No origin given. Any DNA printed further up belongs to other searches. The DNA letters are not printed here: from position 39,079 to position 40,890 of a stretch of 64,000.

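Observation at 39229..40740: CorC/CNNM-type transporter whose C-terminal domain is replaced by a PTS EIIA(Ntr)-like domain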

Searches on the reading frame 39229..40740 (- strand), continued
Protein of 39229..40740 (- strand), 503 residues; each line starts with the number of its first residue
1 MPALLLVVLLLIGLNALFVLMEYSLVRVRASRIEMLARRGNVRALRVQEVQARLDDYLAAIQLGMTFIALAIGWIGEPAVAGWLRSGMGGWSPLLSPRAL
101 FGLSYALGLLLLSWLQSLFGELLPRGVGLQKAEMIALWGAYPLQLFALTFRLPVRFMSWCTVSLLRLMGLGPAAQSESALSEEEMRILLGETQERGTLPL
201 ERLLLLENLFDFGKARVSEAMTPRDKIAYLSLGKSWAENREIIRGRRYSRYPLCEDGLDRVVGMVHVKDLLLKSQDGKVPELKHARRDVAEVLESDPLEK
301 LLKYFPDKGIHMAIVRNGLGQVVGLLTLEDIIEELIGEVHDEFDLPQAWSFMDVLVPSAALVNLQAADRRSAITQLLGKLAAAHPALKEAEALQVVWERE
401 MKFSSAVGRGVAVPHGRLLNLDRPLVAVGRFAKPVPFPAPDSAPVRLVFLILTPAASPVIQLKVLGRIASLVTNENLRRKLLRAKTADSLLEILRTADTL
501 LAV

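Call 9: find_encoding_contigs(protein=P0028, flank=10000, max_places=2)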
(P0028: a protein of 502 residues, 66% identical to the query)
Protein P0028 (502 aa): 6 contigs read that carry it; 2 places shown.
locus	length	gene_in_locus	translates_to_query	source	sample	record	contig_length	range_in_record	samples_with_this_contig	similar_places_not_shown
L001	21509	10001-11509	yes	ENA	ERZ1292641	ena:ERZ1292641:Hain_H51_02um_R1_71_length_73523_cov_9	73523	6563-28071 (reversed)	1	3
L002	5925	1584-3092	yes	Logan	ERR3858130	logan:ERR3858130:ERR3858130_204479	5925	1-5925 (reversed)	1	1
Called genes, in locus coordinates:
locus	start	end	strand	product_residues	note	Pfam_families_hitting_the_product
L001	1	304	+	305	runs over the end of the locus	-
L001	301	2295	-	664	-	PF03372:Exo_endo_phos, PF19580:Exo_endo_phos_3 (faint)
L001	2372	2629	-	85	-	PF12441:CopG_antitoxin (weak)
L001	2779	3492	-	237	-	PF03167:UDG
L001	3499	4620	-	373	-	-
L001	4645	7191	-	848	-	PF02861:Clp_N, PF23569:NBD_SMAX1, PF00004:AAA, PF17871:AAA_lid_9, PF00158:Sigma54_activat, PF00004:AAA, PF07724:AAA_2, PF07728:AAA_5, +10 more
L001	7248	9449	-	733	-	PF17804:TSP_NTD, PF00595:PDZ (faint), PF03572:Peptidase_S41, PF11818:DUF3340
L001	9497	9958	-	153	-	PF02229:PC4 (faint)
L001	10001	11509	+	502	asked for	PF01595:CNNM, PF00571:CBS (faint), PF00359:PTS_EIIA_2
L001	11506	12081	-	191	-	PF12844:HTH_19, PF13443:HTH_26, PF13560:HTH_31, PF01381:HTH_3, PF07883:Cupin_2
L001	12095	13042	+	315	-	PF14027:Questin_oxidase (weak)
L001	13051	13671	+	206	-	-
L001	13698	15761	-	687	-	PF12450:vWF_A, PF00092:VWA, PF13519:VWA_2, PF13768:VWA_3, PF12034:YfbK_C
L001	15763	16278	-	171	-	PF04542:Sigma70_r2, PF22029:PhyR_sigma2 (weak), PF08281:Sigma70_r4_2, PF04545:Sigma70_r4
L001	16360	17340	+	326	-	-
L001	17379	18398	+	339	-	PF01208:URO-D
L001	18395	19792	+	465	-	PF00890:FAD_binding_2 (weak), PF01266:DAO, PF12831:FAD_oxidored (weak), PF13450:NAD_binding_8, PF01593:Amino_oxidase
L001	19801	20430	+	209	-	PF02308:MgtC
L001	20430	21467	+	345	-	PF04055:Radical_SAM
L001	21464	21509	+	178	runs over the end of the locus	PF01590:GAF, PF13185:GAF_2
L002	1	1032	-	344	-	?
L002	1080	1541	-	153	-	PF02229:PC4 (faint)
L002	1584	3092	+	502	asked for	PF01595:CNNM, PF00571:CBS (faint), PF00359:PTS_EIIA_2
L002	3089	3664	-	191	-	PF12844:HTH_19, PF13443:HTH_26, PF13560:HTH_31, PF01381:HTH_3, PF07883:Cupin_2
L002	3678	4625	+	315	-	PF14027:Questin_oxidase (weak)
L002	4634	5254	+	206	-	-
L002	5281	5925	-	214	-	?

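Call 16: search_solved_structures(query=window:39229-40740:-, max_evalue=0.001, show_alignments=0)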
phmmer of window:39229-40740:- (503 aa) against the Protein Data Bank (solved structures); distinct sequences matched with E-value up to 0.001: 41.
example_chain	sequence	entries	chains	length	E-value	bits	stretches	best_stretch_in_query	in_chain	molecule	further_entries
7m1t_A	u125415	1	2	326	1.3e-21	80.3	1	100-341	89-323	Hemolysin, contains CBS domains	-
7cfk_A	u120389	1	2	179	1.7e-20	76.7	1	180-347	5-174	Hemolysin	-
7m1u_A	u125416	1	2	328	3e-19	72.5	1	100-340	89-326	Hemolysin, contains CBS domains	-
4hg0_A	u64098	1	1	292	1.3e-18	70.5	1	183-347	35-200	Magnesium and cobalt efflux protein CorC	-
7cfh_A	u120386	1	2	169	2e-18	69.8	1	180-342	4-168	Hemolysin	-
3lv9_A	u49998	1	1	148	1.3e-17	67.2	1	203-339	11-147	Putative transporter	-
3urr_A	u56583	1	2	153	3.7e-17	65.6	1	386-493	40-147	PTS IIA-like nitrogen-regulatory protein PtsN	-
4gqx_A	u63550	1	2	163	4e-17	65.6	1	378-493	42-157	PTS IIA-like nitrogen-regulatory protein PtsN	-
3lhh_A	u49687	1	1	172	7.6e-16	61.3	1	180-342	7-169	CBS domain protein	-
2a0j_A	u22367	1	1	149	1.3e-15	60.6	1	359-494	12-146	PTS system, nitrogen regulatory IIA protein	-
3oi8_A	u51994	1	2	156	2.8e-15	59.5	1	181-333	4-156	Uncharacterized protein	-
3lfr_A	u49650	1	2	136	4.1e-15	58.9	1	216-345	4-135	putative Metal ion transporter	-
5yz2_A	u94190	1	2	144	2.1e-14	56.6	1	214-340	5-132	Magnesium and cobalt efflux protein CorC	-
7cfi_A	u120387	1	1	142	8.2e-14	54.6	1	206-339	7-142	Hemolysin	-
3nqr_A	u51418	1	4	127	2.8e-13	52.8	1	215-338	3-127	Magnesium and cobalt efflux protein corC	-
1a6j_A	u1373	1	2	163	2e-12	50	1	371-495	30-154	NITROGEN REGULATORY IIA PROTEIN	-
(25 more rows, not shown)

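Call 27: find_related_loci(query=A1, collection=genome_contigs, flank=10000)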
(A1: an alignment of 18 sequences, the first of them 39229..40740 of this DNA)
Query A1 (503 aa) in genome_contigs; peptide patterns used: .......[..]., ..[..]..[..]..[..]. (x = any residue, [..] = any of these).
599 stretches matched a pattern (row limit reached: there are more); 587 encode a relative of the query (tblastn E <= 1e-3); the best 80 are kept; 80 distinct loci.
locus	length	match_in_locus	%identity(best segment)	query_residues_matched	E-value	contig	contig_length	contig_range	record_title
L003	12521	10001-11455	62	18-502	0e+0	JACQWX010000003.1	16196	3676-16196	MAG: Elusimicrobia bacterium isolate NC_groundwater_1500_Pr4_B-0.1um_67_5 SR1-18-B1_scaffold_104716, whole genome shotgu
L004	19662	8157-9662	60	1-502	0e+0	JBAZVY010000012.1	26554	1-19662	MAG: Elusimicrobiota bacterium isolate SO_2017_GW1_264 NODE_7540_length_26554_cov_0.961479_OW334_2017, whole genome shot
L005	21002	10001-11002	35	15-348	2e-62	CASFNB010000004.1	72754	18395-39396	uncultured proteobacterium isolate A1_L3_371371_idba_bin.16 genome assembly, contig: A1_L3_371371_idba_bin.16.fa_scaffol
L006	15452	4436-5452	33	5-344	9e-61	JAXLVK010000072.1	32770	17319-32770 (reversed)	MAG: Bacteroidia bacterium isolate STL-BAC54 C1.71.fa-72, whole genome shotgun sequence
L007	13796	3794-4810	33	5-344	3e-59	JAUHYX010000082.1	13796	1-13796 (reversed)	MAG: bacterium isolate 3_bin.89 NODE_5202_length_13796_cov_0.857854, whole genome shotgun sequence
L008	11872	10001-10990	36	13-344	3e-59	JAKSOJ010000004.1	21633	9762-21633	MAG: Phascolarctobacterium sp. isolate Horse_feces174 MAG174_4, whole genome shotgun sequence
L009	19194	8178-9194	33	5-344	3e-59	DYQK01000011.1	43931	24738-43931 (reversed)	MAG TPA_asm: Rikenella microfusus isolate SulCav_GS10_10_34_87 SulCav_GS10_10_435_length_43931_cov_52_596476, whole geno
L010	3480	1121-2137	36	1-344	1e-58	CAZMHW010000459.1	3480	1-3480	MAG TPA_asm: uncultured Akkermansia sp. isolate SRP296810_co1_341 genome assembly, contig: NODE_41122_length_3480_cov_3.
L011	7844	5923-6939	34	5-344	2e-58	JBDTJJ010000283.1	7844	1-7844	MAG: Bacteroidia bacterium isolate cluster2_bin.50 k127_4183980, whole genome shotgun sequence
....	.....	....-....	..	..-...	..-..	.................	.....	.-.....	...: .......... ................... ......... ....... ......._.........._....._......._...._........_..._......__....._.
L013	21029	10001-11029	33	1-344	4e-58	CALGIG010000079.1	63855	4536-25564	MAG TPA_asm: uncultured Prolixibacteraceae bacterium isolate SRR3330205_bin.168_CONCOCT_v1.1_MAG genome assembly, contig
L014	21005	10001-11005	34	9-344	1e-57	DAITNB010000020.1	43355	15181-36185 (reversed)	MAG TPA_asm: bacterium isolate CTOTU10762 NODE_262_length_43355_cov_25.682425, whole genome shotgun sequence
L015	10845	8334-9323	36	14-344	3e-57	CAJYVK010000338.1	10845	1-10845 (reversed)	MAG: uncultured Hymenobacter sp. isolate SP48_2_metabat2_genome_mining.27 genome assembly, contig: k127_27804, whole gen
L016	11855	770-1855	33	5-363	3e-57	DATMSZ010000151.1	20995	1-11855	MAG TPA_asm: Pseudosphingobacterium sp. isolate SMAG_U12999 k141_3045, whole genome shotgun sequence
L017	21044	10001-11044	34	5-344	6e-57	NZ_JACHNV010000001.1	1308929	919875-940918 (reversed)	Hymenobacter latericoloratus strain DSM 26701 Ga0215667_01, whole genome shotgun sequence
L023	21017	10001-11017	36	10-347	1e-55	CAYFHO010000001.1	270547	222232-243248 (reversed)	MAG TPA_asm: uncultured Verrucomicrobiota bacterium isolate ERP003628_co2_164 genome assembly, contig: NODE_9_length_270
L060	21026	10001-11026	33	5-344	1e-50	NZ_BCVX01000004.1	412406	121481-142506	Lysinibacillus odysseyi 34hs-1 = NBRC 100172, whole genome shotgun sequence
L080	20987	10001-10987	32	15-345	4e-41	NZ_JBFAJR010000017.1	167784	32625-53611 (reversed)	Streptomyces sp. NPDC050448 NPDC050448_56_F10.ctg-0017, whole genome shotgun sequence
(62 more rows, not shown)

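Call 35: find_encoding_contigs(protein=P0009, flank=10000, max_places=1)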
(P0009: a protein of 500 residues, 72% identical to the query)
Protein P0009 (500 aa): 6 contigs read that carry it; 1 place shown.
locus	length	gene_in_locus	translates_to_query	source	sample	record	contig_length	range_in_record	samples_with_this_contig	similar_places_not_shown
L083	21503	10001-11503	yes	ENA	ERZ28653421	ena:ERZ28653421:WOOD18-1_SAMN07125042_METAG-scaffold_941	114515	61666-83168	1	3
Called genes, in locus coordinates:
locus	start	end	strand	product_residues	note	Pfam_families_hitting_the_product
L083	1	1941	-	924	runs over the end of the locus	-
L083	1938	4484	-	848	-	PF02861:Clp_N, PF23569:NBD_SMAX1, PF00004:AAA, PF17871:AAA_lid_9, PF00004:AAA, PF07724:AAA_2, PF07728:AAA_5, PF10431:ClpB_D2-small, +13 more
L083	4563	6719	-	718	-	PF17804:TSP_NTD, PF03572:Peptidase_S41, PF11818:DUF3340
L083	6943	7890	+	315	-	-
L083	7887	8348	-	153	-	PF02229:PC4 (faint)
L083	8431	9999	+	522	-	-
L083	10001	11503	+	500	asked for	PF01595:CNNM, PF00571:CBS (faint), PF00359:PTS_EIIA_2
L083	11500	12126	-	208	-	PF14014:DUF4230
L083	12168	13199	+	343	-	PF01208:URO-D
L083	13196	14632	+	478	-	PF01266:DAO (weak), PF13450:NAD_binding_8, PF01593:Amino_oxidase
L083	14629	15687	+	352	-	PF04055:Radical_SAM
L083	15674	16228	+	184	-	PF13185:GAF_2, PF01590:GAF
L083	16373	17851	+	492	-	PF01875:Memo, PF01871:AMMECR1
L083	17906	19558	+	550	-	PF13646:HEAT_2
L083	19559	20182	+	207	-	PF01618:MotA_ExbB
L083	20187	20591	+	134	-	PF02472:ExbD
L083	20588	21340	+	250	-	PF03544:TonB_C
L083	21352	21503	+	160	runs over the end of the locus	PF06172:Cupin_5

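Call 36: find_encoding_contigs(protein=P0093, flank=10000, max_places=1)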
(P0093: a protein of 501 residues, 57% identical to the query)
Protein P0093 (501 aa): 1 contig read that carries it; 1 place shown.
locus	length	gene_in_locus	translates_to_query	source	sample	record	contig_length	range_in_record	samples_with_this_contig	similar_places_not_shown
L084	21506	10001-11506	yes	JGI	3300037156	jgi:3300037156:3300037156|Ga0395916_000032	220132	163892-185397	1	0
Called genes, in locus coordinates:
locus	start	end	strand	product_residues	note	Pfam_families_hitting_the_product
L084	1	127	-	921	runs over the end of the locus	-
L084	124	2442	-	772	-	PF17804:TSP_NTD, PF00595:PDZ (weak), PF03572:Peptidase_S41, PF11818:DUF3340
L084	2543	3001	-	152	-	PF02229:PC4 (faint)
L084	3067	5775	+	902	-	PF10101:DUF2339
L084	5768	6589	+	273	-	PF01435:Peptidase_M48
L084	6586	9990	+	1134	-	PF07690:MFS_1, PF01553:Acyltransferase, PF00501:AMP-binding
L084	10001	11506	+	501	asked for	PF01595:CNNM, PF00571:CBS (faint), PF00359:PTS_EIIA_2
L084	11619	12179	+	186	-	-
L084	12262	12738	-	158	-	PF03130:HEAT_PBS (faint)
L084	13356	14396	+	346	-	PF03773:ArsP_1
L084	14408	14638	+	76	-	PF13192:Thioredoxin_3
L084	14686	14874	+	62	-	-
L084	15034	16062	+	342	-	PF01208:URO-D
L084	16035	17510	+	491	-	PF01266:DAO, PF01593:Amino_oxidase, PF13450:NAD_binding_8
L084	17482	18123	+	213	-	PF02308:MgtC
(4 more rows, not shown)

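Call 37: find_encoding_contigs(protein=P0120, flank=10000, max_places=1)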
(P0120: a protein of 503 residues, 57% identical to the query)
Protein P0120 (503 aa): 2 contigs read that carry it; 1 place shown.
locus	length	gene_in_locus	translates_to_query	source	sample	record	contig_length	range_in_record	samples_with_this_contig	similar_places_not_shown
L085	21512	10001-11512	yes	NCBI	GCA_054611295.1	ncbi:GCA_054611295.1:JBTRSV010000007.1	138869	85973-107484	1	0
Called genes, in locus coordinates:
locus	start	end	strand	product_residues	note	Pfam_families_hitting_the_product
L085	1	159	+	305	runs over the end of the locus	-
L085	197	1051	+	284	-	PF13646:HEAT_2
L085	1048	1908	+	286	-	PF13646:HEAT_2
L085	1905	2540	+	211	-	PF01618:MotA_ExbB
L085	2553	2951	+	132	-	PF02472:ExbD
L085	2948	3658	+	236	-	PF03544:TonB_C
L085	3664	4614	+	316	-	PF01571:GCV_T, PF08669:GCV_T_C (weak)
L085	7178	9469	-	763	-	PF17804:TSP_NTD, PF03572:Peptidase_S41, PF11818:DUF3340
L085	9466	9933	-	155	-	PF02229:PC4 (faint)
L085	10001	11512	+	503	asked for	PF01595:CNNM, PF00571:CBS (faint), PF00359:PTS_EIIA_2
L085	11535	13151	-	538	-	PF04773:FecR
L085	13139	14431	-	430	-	-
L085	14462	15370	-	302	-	PF19572:PorV, PF03349:Toluene_X (faint)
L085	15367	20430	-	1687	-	PF14686:fn3_3 (faint), PF22904:NOMO1-like_2nd (faint), PF13620:CarboxypepD_reg, PF13715:CarbopepD_reg_2 (weak), PF13860:FlgD_ig (weak)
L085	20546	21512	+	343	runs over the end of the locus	PF01208:URO-D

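Call 43: predict_structure(alignment_id=A2)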
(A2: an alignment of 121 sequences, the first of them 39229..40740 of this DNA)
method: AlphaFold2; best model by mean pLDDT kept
length: 503 residues; sequences in the alignment: 121
mean_pLDDT: 89.1   pTM: 0.56
mean pLDDT of the five models: 89.1, 88.6, 87.2, 84.9, 83.6
residues with pLDDT >= 90: 316; 70-90: 160; 50-70: 27; < 50: 0
segments of 3 or more residues with pLDDT < 50: none
pLDDT, mean of each block of 10 residues (from residue 1): 91 97 93 83 94 95 97 91 86 84 92 96 96 96 97 96 92 71 72 72 77 87 92 92 91 93 93 74 91 94 92 94 94 75 59 93 94 97 93 93 85 92 94 90 92 84 87 91 95 91 70
secondary structure, 60 per line:
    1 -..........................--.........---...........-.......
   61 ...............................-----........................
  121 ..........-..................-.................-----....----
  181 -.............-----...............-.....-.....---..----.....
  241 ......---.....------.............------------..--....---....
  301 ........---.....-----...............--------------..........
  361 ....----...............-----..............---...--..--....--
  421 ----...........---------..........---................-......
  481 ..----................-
elements in order: H2-27 H30-38 H42-52 H54-91 H97-130 H132-149 H151-167 H173-176 H182-194 H200-214 H217-220 H236-246 E250-254 E261-266 H267-273 E290-293 H298-308 E312-316 E322-327 H328-336 H351-354 E355-364 H369-383 H389-402 E406-408 E415-418 E425-435 E445-454 H458-473 H475-482 H487-502

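Call 49: fold_search(model_id=the predicted structure, library=pdb)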
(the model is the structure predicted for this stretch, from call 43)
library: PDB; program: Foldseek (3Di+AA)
matches with E <= 10: 586; with E <= 0.001: 375
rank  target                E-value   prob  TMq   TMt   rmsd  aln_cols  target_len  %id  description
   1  7m1t_B                9.9e-18  1.00  0.31  0.45   9.9       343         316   23  Crystal structure of an archaeal CNNM, MtCorB, with C-terminal deletion in complex with Mg2+-ATP (released 2021-06-16)
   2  7m1t_A                1.7e-17  1.00  0.39  0.55   8.6       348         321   22  Crystal structure of an archaeal CNNM, MtCorB, with C-terminal deletion in complex with Mg2+-ATP (released 2021-06-16)
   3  7m1u_A                2.6e-16  1.00  0.28  0.43  20.3       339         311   21  Crystal structure of an archaeal CNNM, MtCorB, R235L mutant with C-terminal deletion (released 2021-06-16)
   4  7m1u_B                3.1e-14  1.00  0.27  0.43  18.6       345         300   20  Crystal structure of an archaeal CNNM, MtCorB, R235L mutant with C-terminal deletion (released 2021-06-16)
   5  7cfh_A                1.6e-12  1.00  0.30  0.86   2.3       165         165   29  Structure of the CBS domain of the bacterial CNNM/CorC family Mg2+ transporter (released 2021-02-24)
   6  7cfh_B                2.1e-12  1.00  0.31  0.86   2.2       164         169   30  Structure of the CBS domain of the bacterial CNNM/CorC family Mg2+ transporter (released 2021-02-24)
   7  7cfk_A                3.6e-12  1.00  0.30  0.85   2.4       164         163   29  Structure of the CBS domain of the bacterial CNNM/CorC family Mg2+ transporter in complex with the novel inhibitor IGN (released 2021-04-21)
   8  7cfk_B                1.1e-11  1.00  0.30  0.87   2.2       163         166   29  Structure of the CBS domain of the bacterial CNNM/CorC family Mg2+ transporter in complex with the novel inhibitor IGN (released 2021-04-21)
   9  3oi8_A                2.2e-11  1.00  0.29  0.88   2.2       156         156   34  The crystal structure of functionally unknown conserved protein domain from Neisseria meningitidis MC58 (released 2010-09-22)
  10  7cfi                  2.6e-11  1.00  0.26  0.87   1.8       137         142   30  Structure of the CBS domain of the bacterial CNNM/CorC family Mg2+ transporter in complex with ATP (released 2021-02-24)
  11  3oi8_B                4.4e-11  1.00  0.28  0.85   2.4       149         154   33  The crystal structure of functionally unknown conserved protein domain from Neisseria meningitidis MC58 (released 2010-09-22)
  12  3urr_A                5.4e-11  1.00  0.28  0.88   1.5       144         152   28  Structure of PTS IIA-like nitrogen-regulatory protein PtsN (BTH_I0484) (ptsN) (released 2011-12-21)
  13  4hg0                  1.2e-10  1.00  0.26  0.53   4.2       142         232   33  Crystal Structure of magnesium and cobalt efflux protein CorC, Northeast Structural Genomics Consortium (NESG) Target ER (released 2013-02-06)
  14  3urr_B                1.2e-10  1.00  0.27  0.87   1.5       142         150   29  Structure of PTS IIA-like nitrogen-regulatory protein PtsN (BTH_I0484) (ptsN) (released 2011-12-21)
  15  5yz2_B                1.6e-10  1.00  0.24  0.85   1.9       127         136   31  the cystathionine-beta-synthase (CBS) domain of magnesium and cobalt efflux protein CorC in complex with both C2'- and (released 2018-05-30)
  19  2a0j                  4.5e-10  1.00  0.27  0.90   1.7       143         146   27  Crystal Structure of Nitrogen Regulatory Protein IIA-Ntr from Neisseria meningitidis (released 2005-09-20)
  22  4gqx_A                5.3e-10  1.00  0.28  0.89   1.4       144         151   28  Crystal structure of EIIA(NTR) from Burkholderia pseudomallei (released 2013-03-20)
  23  1a6j_B                7.6e-10  1.00  0.28  0.86   3.8       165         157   21  NITROGEN REGULATORY BACTERIAL PROTEIN IIA-NITROGEN (released 1998-07-15)
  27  1a6j_A                1.9e-09  1.00  0.29  0.92   1.4       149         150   23  NITROGEN REGULATORY BACTERIAL PROTEIN IIA-NITROGEN (released 1998-07-15)
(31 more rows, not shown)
